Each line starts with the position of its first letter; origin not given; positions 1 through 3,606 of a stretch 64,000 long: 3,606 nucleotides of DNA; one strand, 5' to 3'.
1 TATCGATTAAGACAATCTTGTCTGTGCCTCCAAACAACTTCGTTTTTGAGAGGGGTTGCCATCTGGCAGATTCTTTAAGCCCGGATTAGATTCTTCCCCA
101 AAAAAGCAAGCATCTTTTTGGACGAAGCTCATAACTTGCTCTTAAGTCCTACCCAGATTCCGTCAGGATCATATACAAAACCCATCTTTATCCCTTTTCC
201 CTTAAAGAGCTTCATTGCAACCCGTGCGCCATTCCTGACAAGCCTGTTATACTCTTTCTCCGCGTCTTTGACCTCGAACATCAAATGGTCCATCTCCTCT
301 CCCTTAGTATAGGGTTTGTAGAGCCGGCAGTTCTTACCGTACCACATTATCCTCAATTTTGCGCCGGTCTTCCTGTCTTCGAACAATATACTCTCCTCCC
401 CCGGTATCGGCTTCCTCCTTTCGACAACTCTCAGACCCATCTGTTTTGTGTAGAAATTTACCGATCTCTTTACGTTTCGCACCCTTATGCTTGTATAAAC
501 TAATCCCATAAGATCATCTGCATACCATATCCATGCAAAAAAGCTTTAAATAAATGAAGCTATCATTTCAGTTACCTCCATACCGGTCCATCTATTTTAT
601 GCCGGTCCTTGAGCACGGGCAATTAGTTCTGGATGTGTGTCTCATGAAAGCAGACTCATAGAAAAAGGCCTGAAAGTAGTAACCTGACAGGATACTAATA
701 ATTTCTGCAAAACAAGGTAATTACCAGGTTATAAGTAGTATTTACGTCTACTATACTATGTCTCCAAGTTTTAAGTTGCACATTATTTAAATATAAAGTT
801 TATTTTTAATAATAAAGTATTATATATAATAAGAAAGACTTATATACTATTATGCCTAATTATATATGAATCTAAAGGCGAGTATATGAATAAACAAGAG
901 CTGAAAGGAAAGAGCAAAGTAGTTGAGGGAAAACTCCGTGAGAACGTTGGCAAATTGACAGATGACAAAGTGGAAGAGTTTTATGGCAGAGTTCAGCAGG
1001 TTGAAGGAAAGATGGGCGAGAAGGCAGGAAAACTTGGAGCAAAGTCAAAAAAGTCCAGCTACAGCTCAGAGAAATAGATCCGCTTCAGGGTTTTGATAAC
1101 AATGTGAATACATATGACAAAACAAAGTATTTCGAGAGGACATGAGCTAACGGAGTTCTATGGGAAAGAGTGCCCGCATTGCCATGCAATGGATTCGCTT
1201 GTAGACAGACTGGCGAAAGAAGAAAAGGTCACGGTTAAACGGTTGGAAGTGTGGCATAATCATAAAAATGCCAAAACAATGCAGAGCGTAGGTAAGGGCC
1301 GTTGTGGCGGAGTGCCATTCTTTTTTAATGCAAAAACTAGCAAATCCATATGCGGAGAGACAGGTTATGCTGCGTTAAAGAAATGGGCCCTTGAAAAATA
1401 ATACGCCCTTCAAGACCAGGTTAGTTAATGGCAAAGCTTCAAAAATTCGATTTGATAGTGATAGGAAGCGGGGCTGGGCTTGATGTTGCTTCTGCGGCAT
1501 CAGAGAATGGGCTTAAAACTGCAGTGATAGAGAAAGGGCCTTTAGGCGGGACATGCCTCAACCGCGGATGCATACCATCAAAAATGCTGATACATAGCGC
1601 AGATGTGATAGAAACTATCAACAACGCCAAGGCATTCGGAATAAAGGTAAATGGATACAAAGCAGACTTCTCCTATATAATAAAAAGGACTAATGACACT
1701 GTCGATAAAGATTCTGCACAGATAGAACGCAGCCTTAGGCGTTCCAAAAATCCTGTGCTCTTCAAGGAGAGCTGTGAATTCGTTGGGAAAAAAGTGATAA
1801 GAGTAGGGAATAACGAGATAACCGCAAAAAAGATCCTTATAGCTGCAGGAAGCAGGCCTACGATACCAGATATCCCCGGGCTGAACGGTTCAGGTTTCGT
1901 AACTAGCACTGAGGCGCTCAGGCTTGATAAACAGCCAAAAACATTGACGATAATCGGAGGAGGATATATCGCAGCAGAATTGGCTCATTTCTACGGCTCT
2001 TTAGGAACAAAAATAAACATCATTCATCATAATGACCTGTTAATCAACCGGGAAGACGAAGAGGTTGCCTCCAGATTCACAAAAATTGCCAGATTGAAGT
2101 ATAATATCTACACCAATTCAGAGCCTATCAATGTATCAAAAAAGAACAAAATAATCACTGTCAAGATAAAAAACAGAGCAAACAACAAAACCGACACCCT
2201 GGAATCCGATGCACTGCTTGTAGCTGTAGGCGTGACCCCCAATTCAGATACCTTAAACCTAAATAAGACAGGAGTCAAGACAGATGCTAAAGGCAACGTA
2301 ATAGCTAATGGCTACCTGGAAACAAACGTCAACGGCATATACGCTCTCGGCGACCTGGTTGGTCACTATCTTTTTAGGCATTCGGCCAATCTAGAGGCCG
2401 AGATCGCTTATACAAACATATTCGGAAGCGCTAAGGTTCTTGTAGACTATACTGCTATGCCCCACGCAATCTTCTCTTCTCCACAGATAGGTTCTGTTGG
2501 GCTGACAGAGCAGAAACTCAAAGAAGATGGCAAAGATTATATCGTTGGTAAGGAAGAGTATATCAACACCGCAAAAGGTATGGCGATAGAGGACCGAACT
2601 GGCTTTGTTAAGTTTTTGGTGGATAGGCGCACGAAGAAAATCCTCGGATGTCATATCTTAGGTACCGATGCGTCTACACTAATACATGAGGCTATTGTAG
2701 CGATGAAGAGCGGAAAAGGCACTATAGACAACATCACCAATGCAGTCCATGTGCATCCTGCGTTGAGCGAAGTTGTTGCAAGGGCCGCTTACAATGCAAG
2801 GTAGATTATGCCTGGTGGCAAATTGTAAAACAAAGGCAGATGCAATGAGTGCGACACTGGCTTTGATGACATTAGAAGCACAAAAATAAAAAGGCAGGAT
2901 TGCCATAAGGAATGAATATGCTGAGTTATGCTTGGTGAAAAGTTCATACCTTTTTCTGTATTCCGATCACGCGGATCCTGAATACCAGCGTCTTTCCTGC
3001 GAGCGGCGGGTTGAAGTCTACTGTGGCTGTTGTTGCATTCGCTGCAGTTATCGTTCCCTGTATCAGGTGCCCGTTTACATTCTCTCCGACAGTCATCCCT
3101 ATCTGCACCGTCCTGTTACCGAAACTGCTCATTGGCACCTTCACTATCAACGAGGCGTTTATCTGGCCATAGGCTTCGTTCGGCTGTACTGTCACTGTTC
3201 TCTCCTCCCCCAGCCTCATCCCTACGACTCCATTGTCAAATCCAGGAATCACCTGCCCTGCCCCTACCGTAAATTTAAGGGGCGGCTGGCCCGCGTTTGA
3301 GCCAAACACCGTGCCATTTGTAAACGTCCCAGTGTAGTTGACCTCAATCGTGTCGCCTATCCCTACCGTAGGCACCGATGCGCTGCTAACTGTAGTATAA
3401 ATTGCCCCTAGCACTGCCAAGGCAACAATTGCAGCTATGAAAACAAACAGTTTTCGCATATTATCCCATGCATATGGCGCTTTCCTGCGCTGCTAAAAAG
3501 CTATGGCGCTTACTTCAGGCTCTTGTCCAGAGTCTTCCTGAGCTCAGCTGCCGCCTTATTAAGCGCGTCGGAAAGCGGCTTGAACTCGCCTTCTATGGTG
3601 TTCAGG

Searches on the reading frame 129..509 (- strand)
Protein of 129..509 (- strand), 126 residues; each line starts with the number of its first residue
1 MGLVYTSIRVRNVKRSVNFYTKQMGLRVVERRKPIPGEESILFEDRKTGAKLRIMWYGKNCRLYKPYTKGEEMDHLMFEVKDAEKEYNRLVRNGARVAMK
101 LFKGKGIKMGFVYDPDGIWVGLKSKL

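Call 53: search_protein_families(library=pfam, proteins=[window:129-506:-], max_evalue=0.001)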
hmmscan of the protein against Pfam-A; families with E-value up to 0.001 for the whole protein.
window:129-506:- (125 aa): 3 families
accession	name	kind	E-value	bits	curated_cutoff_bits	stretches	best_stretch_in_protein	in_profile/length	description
PF00903.31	Glyoxalase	-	1.4e-14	54.9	20.6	1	2-119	2-119/121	Glyoxalase/Bleomycin resistance protein/Dioxygenase superfamily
PF18029.7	Glyoxalase_6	-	2.1e-05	25.6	23.6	1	7-116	4-100/106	Glyoxalase-like domain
PF13669.12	Glyoxalase_4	-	0.00028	21.6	27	1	7-107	5-106/109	Glyoxalase/Bleomycin resistance protein/Dioxygenase superfamily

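Call 72: find_encoding_contigs(protein=window:129-509:-, flank=10000, max_places=2)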
Protein window:129-509:- (126 aa): 11 contigs read that carry it; 2 places shown.
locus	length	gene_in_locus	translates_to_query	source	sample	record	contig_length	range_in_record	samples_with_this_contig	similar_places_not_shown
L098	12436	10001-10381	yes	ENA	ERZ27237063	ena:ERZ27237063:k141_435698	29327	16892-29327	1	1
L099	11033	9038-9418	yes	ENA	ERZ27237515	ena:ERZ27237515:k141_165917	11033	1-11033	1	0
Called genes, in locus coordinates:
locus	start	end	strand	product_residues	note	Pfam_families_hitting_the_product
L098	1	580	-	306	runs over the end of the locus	PF00056:Ldh_1_N, PF01488:Shikimate_DH (weak), PF02866:Ldh_1_C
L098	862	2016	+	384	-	PF00285:Citrate_synt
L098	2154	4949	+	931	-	PF00330:Aconitase, PF00694:Aconitase_C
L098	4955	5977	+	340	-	PF00180:Iso_dh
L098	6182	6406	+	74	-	-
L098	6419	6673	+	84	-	-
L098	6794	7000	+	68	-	-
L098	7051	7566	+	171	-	PF00254:FKBP_C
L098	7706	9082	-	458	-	PF00890:FAD_binding_2 (faint), PF07992:Pyr_redox_2, PF13434:Lys_Orn_oxgnase (faint), PF13738:Pyr_redox_3, PF00070:Pyr_redox, PF02852:Pyr_redox_dim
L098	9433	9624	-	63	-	-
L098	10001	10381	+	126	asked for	PF00903:Glyoxalase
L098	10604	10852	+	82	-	-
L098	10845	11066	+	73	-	PF07927:HicA_toxin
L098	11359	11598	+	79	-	PF26688:RHH_12 (weak)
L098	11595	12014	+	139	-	PF01850:PIN (faint), PF10130:PIN_2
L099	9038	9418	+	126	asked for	PF00903:Glyoxalase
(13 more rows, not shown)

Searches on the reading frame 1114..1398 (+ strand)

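Call 53: search_protein_families(library=pfam, proteins=[window:1114-1398:+], max_evalue=0.001)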
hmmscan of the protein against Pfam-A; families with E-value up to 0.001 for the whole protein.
window:1114-1398:+ (95 aa): 2 families
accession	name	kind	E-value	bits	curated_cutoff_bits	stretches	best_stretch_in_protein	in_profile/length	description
PF22109.2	Zn_ribbon_tTFIIB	-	1.7e-05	25.1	28.6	1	13-29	5-21/40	Transcription factor IIB, zinc ribbon, Trypanosome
PF00085.26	Thioredoxin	-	7.6e-05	23.1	23.5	1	9-57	19-69/103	Thioredoxin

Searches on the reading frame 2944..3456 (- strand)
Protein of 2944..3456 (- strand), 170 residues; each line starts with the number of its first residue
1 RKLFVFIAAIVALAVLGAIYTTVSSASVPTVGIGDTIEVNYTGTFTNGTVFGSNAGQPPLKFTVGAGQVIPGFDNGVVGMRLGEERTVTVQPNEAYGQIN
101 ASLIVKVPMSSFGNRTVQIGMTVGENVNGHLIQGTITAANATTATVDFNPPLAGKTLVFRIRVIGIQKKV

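Call 53: search_protein_families(library=pfam, proteins=[window:2944-3456:-], max_evalue=0.001)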
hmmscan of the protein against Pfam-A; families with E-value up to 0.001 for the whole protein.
window:2944-3456:- (170 aa): 1 family
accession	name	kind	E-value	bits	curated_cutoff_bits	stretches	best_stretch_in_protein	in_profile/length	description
PF00254.34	FKBP_C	-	8.5e-23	80.9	21.1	1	32-125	6-74/94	FKBP-type peptidyl-prolyl cis-trans isomerase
